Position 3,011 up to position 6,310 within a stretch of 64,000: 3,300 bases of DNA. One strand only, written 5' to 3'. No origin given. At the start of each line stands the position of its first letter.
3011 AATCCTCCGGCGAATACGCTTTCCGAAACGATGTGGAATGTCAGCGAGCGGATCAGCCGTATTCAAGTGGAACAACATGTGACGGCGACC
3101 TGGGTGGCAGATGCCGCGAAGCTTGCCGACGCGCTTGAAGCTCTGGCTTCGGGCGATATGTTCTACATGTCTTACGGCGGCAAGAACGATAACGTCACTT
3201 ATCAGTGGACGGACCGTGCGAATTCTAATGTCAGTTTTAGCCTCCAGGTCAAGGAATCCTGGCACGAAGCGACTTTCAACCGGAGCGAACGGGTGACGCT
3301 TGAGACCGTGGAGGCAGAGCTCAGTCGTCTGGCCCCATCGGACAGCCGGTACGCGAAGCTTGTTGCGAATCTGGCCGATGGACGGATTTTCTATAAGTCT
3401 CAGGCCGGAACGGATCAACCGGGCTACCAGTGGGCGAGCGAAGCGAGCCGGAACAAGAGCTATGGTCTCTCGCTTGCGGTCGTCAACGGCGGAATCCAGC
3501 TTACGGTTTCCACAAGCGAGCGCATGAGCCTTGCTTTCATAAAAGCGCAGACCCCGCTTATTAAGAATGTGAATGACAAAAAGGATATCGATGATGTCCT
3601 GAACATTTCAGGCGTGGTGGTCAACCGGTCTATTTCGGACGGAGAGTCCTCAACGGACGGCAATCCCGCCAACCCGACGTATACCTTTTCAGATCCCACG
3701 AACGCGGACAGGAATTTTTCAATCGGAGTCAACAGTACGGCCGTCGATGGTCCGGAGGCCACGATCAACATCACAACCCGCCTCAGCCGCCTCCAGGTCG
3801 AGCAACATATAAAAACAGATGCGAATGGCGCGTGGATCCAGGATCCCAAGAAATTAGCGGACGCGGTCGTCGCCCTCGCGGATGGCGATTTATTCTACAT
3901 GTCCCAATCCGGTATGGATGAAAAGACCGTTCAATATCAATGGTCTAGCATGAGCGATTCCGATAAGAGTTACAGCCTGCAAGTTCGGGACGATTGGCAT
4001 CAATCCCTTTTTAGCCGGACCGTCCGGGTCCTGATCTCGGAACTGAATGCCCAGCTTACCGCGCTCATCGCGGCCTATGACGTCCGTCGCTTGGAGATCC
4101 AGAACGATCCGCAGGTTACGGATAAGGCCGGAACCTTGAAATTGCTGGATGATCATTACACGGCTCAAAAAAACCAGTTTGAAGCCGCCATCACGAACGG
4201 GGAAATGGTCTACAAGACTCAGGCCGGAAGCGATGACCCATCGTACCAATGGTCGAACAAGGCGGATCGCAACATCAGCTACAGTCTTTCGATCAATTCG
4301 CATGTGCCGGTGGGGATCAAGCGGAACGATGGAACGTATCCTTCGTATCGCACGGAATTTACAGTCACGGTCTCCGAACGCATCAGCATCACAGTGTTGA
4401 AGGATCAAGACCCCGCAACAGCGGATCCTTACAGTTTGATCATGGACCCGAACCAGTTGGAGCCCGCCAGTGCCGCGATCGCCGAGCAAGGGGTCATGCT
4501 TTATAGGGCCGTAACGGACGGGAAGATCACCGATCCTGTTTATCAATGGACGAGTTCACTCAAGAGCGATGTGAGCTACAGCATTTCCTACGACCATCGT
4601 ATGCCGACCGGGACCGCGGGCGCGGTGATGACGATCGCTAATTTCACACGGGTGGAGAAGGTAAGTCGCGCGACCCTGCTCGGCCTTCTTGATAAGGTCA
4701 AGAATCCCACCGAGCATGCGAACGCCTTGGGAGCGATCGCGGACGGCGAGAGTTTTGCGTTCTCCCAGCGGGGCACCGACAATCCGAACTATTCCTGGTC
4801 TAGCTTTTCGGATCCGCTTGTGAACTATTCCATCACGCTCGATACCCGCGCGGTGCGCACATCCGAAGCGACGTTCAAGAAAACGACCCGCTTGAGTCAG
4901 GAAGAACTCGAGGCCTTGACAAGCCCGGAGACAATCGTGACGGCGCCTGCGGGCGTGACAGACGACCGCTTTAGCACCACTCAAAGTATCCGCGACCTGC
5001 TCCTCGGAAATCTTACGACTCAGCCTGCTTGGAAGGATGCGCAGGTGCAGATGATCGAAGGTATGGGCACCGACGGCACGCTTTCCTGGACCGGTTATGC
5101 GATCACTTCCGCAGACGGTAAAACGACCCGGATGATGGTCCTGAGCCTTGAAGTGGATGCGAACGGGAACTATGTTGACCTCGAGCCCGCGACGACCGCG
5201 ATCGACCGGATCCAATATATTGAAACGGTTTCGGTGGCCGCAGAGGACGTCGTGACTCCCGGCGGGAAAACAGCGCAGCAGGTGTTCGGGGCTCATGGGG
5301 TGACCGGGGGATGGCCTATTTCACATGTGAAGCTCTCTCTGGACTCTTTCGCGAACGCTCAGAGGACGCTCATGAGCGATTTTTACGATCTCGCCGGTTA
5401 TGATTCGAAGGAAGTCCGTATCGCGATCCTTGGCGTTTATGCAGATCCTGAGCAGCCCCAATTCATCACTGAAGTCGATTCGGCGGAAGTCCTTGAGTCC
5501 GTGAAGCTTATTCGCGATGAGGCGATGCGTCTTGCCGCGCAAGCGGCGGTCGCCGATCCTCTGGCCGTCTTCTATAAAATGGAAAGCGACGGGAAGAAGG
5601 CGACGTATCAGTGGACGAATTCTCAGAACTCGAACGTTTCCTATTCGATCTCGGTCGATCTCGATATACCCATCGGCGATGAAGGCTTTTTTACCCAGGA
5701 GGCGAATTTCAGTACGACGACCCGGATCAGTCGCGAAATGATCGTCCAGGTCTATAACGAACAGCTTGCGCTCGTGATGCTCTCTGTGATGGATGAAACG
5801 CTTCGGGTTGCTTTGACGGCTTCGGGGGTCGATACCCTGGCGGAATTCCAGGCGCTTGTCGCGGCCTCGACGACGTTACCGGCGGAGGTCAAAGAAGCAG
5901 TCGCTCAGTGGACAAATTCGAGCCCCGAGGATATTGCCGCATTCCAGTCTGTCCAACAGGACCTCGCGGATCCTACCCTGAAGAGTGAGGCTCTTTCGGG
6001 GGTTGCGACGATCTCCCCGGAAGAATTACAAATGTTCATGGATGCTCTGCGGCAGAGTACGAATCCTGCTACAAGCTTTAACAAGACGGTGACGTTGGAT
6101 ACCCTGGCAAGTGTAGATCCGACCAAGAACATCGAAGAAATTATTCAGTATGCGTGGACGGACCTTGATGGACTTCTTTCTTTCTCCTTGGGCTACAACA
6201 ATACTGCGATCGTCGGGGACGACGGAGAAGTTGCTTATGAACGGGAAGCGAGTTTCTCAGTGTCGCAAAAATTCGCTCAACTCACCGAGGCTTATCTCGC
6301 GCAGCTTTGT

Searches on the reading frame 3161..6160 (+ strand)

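Call 7: search_protein_families(library=pfam, proteins=[window:3161-6160:+], max_evalue=0.1)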
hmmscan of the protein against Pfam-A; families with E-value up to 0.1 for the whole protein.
window:3161-6160:+ (1000 aa): 1 family
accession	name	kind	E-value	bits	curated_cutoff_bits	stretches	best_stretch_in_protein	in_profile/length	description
PF02019.24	WIF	-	0.0015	18.7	25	0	254-290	41-77/131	WIF domain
